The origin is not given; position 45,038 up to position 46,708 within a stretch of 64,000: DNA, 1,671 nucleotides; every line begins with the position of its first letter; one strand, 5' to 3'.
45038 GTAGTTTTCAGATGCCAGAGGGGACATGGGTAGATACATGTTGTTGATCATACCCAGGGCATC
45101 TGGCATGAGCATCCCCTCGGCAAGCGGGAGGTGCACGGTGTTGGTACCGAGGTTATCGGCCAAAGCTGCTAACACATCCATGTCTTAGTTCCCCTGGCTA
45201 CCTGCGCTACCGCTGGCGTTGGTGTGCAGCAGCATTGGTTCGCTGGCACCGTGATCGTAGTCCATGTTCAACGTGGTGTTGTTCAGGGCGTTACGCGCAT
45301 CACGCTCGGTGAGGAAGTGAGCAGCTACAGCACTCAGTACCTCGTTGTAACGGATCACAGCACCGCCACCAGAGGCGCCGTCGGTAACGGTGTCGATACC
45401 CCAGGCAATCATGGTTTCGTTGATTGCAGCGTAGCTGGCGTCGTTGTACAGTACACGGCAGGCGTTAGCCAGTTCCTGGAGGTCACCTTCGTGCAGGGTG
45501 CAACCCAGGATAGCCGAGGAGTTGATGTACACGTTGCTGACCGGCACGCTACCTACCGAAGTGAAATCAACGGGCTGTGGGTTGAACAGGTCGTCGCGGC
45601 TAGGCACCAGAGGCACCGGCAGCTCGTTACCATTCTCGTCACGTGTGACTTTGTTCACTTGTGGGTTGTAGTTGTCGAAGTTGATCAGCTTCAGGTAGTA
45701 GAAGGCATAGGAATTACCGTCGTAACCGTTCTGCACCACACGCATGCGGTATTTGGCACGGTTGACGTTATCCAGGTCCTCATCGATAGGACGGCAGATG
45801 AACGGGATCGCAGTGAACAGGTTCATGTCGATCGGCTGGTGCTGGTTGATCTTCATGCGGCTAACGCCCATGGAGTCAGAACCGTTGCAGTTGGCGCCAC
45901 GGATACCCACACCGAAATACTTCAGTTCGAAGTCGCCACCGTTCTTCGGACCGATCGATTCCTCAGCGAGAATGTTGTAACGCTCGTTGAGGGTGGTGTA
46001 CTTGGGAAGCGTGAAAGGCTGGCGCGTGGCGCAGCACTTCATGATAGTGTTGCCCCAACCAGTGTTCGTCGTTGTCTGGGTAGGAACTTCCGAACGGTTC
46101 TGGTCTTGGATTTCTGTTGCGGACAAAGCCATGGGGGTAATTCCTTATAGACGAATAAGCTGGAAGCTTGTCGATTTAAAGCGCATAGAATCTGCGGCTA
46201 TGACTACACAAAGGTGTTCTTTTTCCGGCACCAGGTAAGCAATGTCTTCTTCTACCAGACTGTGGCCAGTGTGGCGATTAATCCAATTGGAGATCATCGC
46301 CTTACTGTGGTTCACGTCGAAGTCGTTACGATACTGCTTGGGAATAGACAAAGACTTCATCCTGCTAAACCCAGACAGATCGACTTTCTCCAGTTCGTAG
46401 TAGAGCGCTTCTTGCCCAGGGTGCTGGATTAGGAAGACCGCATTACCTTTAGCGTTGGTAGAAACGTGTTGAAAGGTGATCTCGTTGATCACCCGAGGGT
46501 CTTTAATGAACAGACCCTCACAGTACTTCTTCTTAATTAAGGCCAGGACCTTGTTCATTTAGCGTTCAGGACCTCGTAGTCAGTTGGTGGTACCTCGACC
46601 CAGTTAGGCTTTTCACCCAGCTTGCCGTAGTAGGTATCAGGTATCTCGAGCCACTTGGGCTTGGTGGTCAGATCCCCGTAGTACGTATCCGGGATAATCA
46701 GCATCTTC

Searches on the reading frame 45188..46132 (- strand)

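Call 19: search_protein_families(library=phrogs, proteins=[window:45188-46132:-])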
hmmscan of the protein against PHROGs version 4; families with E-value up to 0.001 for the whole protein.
window:45188-46132:- (315 aa): 1 family
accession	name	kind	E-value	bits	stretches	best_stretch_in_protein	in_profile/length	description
phrog_3315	-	unknown function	3.6e-95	319.5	1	12-308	8-292/295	-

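Call 20: search_protein_families(library=pfam, proteins=[window:45188-46132:-], max_evalue=0.01)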
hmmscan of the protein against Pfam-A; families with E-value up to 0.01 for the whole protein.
window:45188-46132:- (315 aa): 1 family
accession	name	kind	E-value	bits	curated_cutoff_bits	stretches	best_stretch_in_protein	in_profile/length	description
PF23838.1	DUF7208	-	3.2e-97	325.5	27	1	11-306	2-290/293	Family of unknown function (DUF7208)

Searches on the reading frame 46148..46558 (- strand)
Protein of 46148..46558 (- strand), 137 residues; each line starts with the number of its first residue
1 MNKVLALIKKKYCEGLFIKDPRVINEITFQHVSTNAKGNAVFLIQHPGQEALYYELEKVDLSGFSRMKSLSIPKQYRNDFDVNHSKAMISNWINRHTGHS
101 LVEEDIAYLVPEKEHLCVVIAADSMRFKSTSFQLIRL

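Call 19: search_protein_families(library=phrogs, proteins=[window:46148-46558:-])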
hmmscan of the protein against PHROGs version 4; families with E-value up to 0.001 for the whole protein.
window:46148-46558:- (137 aa): 1 family
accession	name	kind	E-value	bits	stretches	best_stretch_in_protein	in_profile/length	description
phrog_35067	-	unknown function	2.1e-06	28.9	1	5-129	10-132/139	-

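Call 20: search_protein_families(library=pfam, proteins=[window:46148-46558:-], max_evalue=0.01)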
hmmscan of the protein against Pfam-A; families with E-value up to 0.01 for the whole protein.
window:46148-46558:- (137 aa): 0 families

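Call 99: find_homologous_proteins(query=window:46148-46558:-, max_evalue=0.001)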
Query window:46148-46558:- (137 aa): 14 proteins with E <= 0.001 among 18 candidates.
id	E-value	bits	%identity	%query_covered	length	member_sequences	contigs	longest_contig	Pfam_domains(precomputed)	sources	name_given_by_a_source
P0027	2.3e-85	301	100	100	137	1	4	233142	-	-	-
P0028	1.5e-64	234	76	100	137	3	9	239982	-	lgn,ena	-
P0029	1.6e-64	234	75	100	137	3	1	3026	-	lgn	-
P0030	1.5e-63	230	76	100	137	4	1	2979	-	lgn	-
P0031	3.9e-63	229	74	100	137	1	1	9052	-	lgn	-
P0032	3.9e-62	226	76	100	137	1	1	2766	-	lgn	-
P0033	1.5e-61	224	77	100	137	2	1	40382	-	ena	-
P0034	8.6e-55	202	70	100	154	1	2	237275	-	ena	-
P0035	3.3e-52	194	69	100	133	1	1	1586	-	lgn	-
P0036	1.5e-51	192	64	100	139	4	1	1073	-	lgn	-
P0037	4.5e-45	171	59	100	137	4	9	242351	-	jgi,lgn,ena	-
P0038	2.5e-43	165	61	100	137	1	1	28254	-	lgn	-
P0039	1.1e-39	153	58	99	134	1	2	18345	-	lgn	-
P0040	5.0e-39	151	59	99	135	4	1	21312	-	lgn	-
